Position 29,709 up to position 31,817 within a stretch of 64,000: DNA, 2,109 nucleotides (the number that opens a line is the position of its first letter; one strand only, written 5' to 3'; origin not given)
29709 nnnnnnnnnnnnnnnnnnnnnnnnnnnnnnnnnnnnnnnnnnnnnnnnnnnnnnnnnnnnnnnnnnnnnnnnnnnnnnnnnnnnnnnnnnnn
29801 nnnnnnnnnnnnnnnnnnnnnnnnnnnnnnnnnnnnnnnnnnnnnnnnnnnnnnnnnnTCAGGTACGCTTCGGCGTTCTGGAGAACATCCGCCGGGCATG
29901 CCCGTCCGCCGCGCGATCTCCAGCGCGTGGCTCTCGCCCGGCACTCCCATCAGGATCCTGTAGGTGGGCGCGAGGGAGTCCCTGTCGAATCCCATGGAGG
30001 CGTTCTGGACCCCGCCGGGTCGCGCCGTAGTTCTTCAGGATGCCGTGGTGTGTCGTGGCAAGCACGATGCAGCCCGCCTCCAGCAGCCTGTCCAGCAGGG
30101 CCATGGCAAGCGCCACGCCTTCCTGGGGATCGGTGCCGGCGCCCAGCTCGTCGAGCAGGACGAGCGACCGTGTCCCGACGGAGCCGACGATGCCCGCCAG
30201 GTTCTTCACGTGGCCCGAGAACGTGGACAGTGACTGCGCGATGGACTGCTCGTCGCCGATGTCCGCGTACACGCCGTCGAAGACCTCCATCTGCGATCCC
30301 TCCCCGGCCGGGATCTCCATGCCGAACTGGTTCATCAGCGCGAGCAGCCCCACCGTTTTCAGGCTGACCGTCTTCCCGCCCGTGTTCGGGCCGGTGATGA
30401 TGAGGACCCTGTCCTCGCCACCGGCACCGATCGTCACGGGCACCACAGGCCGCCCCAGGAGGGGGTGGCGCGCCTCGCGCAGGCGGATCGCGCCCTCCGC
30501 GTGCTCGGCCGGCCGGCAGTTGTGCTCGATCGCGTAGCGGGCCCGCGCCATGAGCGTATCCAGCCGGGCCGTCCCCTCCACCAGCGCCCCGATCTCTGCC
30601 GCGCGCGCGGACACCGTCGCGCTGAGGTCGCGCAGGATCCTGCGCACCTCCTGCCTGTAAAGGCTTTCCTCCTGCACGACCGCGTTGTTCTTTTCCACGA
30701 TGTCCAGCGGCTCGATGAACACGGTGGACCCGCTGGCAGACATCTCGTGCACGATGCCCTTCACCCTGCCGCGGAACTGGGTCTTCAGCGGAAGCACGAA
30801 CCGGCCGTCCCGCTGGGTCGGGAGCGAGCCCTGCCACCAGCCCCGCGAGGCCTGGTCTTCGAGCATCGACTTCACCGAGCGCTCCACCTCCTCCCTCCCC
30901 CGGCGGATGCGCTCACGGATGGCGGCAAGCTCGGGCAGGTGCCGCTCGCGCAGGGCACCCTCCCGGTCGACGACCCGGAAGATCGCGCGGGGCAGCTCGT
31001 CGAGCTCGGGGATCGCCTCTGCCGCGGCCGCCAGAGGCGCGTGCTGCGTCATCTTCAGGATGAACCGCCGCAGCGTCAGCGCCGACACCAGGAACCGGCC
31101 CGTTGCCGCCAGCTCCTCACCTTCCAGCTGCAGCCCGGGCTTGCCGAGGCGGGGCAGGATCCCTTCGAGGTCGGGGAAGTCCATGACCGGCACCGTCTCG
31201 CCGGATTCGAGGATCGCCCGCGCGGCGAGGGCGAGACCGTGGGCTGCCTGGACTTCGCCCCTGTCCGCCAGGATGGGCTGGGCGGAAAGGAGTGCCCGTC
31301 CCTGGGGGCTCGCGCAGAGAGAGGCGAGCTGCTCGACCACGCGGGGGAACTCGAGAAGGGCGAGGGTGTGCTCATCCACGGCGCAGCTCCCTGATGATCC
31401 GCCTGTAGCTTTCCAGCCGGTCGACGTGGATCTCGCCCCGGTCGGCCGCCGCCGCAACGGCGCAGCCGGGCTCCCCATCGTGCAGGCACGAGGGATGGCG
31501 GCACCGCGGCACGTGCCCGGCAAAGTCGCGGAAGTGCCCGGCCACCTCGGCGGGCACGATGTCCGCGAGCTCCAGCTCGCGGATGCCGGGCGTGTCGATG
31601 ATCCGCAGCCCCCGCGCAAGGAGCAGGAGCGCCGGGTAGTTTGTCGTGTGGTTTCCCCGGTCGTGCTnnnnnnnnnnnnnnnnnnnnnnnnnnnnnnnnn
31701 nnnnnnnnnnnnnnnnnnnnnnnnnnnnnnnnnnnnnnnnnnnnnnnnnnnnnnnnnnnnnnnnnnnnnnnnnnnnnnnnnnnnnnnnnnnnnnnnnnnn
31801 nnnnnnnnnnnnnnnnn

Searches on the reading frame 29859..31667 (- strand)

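Call 56: search_protein_families(library=pfam, proteins=[window:29859-31667:-], max_evalue=0.001)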
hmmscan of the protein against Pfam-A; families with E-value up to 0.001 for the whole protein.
window:29859-31667:- (602 aa): 1 family
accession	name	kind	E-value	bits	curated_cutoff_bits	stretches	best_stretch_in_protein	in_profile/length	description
PF00488.27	MutS_V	-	4.4e-27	95.7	30.2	1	422-545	1-124/188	MutS domain V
